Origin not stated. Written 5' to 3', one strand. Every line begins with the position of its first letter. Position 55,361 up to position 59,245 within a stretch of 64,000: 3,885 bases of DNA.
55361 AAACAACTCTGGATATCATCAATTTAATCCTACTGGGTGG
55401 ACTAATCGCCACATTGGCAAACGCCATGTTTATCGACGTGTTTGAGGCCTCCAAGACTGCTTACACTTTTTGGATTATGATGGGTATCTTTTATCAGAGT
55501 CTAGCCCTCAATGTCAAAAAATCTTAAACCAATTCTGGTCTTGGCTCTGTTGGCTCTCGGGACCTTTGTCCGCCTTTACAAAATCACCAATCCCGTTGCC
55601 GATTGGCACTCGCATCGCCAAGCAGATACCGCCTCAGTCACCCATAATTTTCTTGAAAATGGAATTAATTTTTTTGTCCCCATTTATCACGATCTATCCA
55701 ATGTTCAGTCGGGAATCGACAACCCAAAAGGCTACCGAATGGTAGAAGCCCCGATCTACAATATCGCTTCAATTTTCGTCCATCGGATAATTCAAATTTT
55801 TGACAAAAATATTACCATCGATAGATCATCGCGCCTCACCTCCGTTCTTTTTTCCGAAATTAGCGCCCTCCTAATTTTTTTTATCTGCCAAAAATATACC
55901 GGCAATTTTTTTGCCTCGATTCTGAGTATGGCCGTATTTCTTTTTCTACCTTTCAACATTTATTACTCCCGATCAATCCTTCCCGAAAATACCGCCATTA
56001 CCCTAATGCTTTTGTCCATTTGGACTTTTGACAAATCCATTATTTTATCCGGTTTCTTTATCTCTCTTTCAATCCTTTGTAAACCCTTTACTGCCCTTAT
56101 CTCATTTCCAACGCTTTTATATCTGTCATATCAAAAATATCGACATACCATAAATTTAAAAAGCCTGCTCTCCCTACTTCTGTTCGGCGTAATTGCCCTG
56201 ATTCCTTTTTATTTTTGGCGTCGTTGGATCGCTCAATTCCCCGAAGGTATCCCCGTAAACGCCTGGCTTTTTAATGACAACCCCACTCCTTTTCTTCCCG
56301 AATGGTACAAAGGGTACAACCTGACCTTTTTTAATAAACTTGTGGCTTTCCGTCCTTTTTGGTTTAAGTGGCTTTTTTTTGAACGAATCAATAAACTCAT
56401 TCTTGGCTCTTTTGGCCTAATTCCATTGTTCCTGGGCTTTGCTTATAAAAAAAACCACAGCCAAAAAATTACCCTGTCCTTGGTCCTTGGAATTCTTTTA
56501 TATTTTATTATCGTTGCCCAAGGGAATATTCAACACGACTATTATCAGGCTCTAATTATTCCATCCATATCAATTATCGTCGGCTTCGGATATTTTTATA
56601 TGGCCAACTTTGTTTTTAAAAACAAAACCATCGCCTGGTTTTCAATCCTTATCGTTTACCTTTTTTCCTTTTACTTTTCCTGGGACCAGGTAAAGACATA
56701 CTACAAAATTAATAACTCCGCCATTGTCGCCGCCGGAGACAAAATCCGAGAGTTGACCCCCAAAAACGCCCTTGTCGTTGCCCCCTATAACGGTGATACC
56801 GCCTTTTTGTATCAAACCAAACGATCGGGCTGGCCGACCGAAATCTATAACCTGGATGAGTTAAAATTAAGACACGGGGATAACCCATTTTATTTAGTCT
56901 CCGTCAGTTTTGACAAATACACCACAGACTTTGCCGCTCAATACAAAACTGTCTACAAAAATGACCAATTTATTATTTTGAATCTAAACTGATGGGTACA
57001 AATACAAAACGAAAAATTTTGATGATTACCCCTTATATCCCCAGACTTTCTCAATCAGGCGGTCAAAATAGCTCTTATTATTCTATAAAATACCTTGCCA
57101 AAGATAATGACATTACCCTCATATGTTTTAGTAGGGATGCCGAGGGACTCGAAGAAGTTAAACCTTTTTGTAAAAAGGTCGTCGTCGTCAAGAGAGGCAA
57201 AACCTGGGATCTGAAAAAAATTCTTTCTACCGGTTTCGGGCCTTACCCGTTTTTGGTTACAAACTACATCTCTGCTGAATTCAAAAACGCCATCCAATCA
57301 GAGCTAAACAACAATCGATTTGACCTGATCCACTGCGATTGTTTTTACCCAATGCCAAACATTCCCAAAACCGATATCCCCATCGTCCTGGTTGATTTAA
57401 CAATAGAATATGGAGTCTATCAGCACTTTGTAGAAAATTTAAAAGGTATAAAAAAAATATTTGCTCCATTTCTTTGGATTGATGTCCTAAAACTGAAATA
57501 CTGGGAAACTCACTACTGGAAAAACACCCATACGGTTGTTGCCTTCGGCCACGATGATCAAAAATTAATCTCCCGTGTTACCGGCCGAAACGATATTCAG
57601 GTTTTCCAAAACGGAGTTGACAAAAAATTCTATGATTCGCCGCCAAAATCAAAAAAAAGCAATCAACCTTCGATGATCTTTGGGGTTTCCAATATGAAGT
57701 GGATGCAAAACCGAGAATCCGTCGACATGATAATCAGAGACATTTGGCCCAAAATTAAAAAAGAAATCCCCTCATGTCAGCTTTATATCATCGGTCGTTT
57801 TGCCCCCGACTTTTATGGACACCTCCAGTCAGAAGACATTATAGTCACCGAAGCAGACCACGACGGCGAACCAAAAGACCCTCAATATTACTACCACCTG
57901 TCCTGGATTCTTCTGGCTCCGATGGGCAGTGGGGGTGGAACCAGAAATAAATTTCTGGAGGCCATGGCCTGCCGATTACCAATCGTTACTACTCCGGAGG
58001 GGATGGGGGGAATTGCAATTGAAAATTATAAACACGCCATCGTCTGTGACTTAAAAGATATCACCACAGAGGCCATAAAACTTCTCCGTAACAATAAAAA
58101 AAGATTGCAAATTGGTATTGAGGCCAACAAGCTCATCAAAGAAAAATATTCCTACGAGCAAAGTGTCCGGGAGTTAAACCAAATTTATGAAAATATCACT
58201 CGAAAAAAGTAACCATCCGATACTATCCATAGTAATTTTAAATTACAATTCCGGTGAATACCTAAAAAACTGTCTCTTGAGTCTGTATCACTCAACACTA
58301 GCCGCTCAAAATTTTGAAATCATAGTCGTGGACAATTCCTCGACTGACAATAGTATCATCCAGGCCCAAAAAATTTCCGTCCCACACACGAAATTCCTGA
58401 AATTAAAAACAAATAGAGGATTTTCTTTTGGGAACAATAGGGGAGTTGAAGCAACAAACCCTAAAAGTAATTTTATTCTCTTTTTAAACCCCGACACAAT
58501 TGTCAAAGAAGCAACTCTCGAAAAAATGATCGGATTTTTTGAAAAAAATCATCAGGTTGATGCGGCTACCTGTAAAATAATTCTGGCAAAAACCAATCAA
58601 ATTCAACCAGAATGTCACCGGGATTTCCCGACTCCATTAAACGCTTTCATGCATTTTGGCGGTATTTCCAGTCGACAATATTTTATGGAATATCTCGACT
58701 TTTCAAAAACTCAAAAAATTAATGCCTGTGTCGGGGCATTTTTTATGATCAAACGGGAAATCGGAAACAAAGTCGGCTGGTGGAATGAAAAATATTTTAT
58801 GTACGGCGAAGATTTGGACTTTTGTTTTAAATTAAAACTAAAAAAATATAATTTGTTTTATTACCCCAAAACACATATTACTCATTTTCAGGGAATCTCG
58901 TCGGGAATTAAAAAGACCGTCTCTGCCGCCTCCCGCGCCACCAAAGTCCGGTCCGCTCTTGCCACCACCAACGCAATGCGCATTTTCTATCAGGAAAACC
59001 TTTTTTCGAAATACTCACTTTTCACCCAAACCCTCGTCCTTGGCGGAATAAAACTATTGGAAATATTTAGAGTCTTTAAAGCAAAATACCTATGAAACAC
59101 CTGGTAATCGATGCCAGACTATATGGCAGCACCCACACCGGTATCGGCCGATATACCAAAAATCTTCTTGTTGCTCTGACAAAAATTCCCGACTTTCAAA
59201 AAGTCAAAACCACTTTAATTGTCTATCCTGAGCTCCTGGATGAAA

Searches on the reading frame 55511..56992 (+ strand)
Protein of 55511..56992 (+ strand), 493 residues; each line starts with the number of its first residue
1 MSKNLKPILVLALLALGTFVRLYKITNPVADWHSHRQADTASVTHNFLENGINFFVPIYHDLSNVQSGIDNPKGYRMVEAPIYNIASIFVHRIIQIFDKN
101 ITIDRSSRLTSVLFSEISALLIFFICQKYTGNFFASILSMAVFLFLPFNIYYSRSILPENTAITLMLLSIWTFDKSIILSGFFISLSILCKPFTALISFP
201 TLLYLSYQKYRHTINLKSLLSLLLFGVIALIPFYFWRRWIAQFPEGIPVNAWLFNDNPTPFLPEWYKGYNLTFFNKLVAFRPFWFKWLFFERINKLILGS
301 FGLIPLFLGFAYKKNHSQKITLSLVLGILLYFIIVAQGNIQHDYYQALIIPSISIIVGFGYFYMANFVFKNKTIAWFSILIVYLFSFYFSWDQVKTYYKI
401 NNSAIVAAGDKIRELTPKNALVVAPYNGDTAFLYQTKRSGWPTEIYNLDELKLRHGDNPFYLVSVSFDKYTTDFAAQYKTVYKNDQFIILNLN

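Call 28: search_protein_families(library=pfam, proteins=[window:55511-56992:+], max_evalue=0.001)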
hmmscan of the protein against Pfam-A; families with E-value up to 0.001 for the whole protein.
window:55511-56992:+ (493 aa): 1 family
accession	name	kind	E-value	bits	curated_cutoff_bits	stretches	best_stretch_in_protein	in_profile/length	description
PF13231.12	PMT_2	-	6.1e-06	27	26.1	1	104-236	21-160/160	Dolichyl-phosphate-mannose-protein mannosyltransferase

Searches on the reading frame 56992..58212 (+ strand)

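Call 28: search_protein_families(library=pfam, proteins=[window:56992-58212:+], max_evalue=0.001)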
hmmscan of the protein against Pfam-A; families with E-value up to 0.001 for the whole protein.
window:56992-58212:+ (406 aa): 4 families
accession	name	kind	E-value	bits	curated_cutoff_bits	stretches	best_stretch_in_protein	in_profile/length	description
PF13692.12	Glyco_trans_1_4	-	2.5e-14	54.2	27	1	231-366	6-141/142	Glycosyl transferases group 1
PF13439.12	Glyco_transf_4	-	5.1e-08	33.6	28.5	1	23-211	3-168/170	Glycosyltransferase Family 4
PF00534.26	Glycos_transf_1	-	3.9e-07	30.2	26.4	1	252-379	37-170/172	Glycosyl transferases group 1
PF13524.12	Glyco_trans_1_2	-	0.0005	20.5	25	1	314-395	60-142/144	Glycosyl transferase-like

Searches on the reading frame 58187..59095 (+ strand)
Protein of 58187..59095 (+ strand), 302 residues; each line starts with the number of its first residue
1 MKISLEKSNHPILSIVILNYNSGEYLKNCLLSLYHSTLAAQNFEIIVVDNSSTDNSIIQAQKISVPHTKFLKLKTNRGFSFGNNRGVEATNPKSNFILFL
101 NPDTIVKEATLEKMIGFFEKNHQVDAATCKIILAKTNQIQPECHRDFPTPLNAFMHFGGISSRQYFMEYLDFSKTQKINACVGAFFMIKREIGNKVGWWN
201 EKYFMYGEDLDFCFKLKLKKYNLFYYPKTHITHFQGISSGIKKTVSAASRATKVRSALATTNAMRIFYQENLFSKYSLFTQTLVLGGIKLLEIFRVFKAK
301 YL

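Call 96: search_protein_families(library=pfam, proteins=[window:58187-59095:+], max_evalue=0.001)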
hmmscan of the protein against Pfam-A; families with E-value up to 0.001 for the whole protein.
window:58187-59095:+ (302 aa): 4 families
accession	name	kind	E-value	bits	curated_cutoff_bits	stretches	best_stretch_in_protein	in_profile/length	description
PF00535.33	Glycos_transf_2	-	8.9e-23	81.5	23.3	1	14-192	1-163/168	Glycosyl transferase family 2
PF13641.12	Glyco_tranf_2_3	-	1.9e-11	44.8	27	1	11-236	2-214/230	Glycosyltransferase like family 2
PF13632.12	Glyco_trans_2_3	-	3.3e-10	40.6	27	1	96-241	1-129/198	Glycosyl transferase family group 2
PF10111.15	Glyco_tranf_2_2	-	6.4e-07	29.6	27.3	1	24-244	13-231/276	Glycosyltransferase like family 2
